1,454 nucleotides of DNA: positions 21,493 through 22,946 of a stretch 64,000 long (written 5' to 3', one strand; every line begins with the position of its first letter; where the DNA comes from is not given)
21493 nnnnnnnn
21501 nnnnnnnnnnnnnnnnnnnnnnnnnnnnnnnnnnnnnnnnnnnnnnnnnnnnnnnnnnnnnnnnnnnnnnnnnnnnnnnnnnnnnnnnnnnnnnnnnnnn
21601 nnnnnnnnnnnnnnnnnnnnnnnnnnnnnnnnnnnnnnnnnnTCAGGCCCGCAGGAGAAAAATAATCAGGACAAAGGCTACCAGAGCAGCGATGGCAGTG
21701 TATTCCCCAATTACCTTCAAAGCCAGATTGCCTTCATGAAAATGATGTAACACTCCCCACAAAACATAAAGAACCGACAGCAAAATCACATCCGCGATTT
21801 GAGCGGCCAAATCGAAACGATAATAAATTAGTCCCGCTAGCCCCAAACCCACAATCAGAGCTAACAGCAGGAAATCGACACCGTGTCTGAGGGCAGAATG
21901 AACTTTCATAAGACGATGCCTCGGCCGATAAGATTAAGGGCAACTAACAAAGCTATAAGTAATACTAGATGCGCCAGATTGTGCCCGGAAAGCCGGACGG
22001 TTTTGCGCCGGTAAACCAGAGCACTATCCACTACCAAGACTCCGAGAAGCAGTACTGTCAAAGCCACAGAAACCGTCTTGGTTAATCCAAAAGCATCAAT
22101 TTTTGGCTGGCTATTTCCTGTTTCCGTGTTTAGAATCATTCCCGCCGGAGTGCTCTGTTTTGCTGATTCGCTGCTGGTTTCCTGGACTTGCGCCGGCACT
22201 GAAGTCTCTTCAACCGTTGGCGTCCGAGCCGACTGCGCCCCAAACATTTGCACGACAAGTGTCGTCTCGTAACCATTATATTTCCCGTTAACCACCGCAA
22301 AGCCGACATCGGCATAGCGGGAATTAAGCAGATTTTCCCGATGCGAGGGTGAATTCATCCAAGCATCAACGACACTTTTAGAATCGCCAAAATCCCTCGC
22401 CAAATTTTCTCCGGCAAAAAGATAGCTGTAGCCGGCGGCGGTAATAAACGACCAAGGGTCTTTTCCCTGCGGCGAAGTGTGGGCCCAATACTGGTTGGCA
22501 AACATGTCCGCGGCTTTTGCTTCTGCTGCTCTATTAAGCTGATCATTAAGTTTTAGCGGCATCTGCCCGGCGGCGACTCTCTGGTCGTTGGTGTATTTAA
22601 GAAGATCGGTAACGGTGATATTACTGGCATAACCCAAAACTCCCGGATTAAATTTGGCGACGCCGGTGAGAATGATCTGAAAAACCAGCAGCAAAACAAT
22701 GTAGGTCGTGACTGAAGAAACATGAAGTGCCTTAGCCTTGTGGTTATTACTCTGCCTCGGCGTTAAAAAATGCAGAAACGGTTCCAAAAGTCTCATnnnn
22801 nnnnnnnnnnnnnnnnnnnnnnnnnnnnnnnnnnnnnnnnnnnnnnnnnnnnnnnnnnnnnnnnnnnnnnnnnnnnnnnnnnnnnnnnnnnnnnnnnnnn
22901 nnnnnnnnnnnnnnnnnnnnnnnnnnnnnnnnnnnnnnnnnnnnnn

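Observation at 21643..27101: SipW-TasA-like secretion/fibre operon with a giant LTD-domain protein and a CAP-domain protein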

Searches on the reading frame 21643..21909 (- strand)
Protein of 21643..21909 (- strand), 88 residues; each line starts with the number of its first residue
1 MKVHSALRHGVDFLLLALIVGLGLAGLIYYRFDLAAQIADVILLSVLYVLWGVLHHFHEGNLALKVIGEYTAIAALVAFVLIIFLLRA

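Call 3: search_protein_families(library=pfam, proteins=[window:21643-21909:-], max_evalue=0.1)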
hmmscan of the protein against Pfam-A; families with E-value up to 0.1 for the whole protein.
window:21643-21909:- (88 aa): 1 family
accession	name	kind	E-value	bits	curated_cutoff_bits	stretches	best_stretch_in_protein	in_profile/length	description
PF18900.5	DUF5656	-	0.00041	20.2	23.3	1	14-82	174-239/242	Protein of unknown function (DUF5656)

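Call 4: search_protein_families(library=ncbifam, proteins=[window:21643-21909:-], max_evalue=0.1)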
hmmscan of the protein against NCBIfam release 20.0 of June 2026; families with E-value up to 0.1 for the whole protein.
window:21643-21909:- (88 aa): 0 families

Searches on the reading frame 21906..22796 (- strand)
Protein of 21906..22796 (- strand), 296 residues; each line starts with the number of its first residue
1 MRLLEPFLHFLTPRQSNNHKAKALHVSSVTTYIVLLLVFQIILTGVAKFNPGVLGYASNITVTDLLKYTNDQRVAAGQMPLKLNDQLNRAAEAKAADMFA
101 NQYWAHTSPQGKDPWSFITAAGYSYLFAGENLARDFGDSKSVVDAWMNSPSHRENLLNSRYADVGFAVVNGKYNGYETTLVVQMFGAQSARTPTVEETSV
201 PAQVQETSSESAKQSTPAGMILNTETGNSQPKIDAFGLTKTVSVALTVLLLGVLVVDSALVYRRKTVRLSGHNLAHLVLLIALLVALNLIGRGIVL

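Call 3: search_protein_families(library=pfam, proteins=[window:21906-22796:-], max_evalue=0.1)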
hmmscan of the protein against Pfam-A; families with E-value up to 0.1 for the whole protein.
window:21906-22796:- (296 aa): 1 family
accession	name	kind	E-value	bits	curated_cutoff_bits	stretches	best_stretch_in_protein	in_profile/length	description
PF00188.32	CAP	-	9.2e-22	78.5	21.1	1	66-185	1-117/117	Cysteine-rich secretory protein family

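Call 4: search_protein_families(library=ncbifam, proteins=[window:21906-22796:-], max_evalue=0.1)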
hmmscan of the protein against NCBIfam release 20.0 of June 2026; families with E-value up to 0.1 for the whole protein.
window:21906-22796:- (296 aa): 2 families
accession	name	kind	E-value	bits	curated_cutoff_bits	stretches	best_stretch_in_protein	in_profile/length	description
TIGR02909.1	spore_YkwD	subfamily_domain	1.4e-30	105.8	171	1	64-185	7-125/127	uncharacterized protein, YkwD family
NF052539.1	DivAsocLipDalA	equivalog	2.2e-17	63.4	200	1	64-170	50-156/169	divisome-associated lipoprotein DalA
